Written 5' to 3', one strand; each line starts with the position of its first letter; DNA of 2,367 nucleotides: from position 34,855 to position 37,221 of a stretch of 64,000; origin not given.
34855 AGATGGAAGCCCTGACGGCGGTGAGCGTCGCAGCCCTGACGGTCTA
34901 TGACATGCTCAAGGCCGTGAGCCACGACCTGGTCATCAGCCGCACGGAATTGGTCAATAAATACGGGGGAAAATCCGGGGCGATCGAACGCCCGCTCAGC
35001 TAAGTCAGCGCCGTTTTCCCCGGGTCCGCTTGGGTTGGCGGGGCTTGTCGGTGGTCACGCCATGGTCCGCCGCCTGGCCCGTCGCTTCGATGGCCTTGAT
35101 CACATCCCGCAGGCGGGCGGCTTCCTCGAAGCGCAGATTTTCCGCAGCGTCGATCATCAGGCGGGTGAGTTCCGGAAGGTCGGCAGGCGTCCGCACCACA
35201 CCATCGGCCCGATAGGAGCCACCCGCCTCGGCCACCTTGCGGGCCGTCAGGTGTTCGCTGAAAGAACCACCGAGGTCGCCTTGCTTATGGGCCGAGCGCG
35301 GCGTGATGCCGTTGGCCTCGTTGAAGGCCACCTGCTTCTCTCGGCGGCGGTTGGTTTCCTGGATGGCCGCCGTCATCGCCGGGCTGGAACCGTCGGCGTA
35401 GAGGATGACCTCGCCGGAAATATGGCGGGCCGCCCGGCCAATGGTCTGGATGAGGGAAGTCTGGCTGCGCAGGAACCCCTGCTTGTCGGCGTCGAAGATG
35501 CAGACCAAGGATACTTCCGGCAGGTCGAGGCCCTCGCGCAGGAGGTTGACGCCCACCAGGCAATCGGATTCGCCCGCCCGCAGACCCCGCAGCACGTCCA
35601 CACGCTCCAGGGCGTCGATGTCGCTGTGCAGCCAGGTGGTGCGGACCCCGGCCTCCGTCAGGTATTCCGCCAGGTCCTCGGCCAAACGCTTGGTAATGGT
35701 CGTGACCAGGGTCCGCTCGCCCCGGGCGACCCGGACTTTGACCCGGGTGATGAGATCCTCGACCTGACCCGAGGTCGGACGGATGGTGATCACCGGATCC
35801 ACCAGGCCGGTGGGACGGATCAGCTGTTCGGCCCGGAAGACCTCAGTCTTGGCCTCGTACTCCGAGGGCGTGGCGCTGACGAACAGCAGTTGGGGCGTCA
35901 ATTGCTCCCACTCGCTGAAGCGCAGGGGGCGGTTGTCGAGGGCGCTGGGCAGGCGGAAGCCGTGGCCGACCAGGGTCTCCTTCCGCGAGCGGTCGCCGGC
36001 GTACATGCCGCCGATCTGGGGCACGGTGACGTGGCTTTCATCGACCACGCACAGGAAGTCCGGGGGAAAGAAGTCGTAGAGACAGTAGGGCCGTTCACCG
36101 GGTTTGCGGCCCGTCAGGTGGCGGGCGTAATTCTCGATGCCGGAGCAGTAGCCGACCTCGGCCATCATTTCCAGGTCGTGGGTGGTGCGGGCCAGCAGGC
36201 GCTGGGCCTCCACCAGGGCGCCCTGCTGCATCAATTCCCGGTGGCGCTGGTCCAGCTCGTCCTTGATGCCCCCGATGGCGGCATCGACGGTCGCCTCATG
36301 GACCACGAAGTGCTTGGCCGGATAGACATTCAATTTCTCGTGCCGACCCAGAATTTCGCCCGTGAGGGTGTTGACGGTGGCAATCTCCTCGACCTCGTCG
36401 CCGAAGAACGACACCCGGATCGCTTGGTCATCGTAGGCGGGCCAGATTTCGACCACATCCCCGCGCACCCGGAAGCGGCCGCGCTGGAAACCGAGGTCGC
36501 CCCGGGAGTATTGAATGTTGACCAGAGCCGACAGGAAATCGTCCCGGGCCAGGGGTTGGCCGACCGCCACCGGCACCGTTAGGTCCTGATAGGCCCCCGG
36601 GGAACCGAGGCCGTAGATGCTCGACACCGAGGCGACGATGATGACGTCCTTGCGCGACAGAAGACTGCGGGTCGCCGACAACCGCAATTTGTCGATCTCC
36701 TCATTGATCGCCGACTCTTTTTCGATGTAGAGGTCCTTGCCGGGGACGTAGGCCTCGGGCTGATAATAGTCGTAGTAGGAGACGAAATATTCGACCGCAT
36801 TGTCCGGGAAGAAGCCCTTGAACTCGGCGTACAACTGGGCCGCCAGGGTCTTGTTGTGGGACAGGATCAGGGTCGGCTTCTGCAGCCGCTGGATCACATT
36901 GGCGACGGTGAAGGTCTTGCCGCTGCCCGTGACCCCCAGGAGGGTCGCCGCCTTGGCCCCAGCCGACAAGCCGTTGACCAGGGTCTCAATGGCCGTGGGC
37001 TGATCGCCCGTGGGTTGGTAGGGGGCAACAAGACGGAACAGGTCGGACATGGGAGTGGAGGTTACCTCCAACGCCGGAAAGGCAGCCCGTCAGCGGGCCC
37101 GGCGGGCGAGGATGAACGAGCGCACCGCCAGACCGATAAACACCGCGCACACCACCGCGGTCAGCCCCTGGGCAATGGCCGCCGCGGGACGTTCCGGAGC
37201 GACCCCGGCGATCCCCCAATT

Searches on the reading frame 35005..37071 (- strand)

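Call 69: search_protein_families(library=pfam, proteins=[window:35005-37071:-], max_evalue=0.0001)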
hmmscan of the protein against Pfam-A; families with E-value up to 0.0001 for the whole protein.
window:35005-37071:- (688 aa): 6 families
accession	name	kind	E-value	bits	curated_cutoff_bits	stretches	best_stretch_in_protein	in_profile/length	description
PF17757.6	UvrB_inter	-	3.9e-31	107.5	22.9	1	168-255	3-91/91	UvrB interaction domain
PF00271.37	Helicase_C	-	5.8e-19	68.8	23.5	1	444-550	10-109/110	Helicase conserved C-terminal domain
PF12344.14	UvrB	-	4e-16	59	27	1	557-597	1-41/43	Ultra-violet resistance protein B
PF04851.21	ResIII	-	2.1e-11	44.5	22.5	1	21-126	5-114/164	Type III restriction enzyme, res subunit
PF02151.25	UVR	-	3.6e-09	36.5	21.5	1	633-663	5-35/36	UvrB/uvrC motif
PF00270.35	DEAD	-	5.1e-05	23.5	26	0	23-90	3-71/167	DEAD/DEAH box helicase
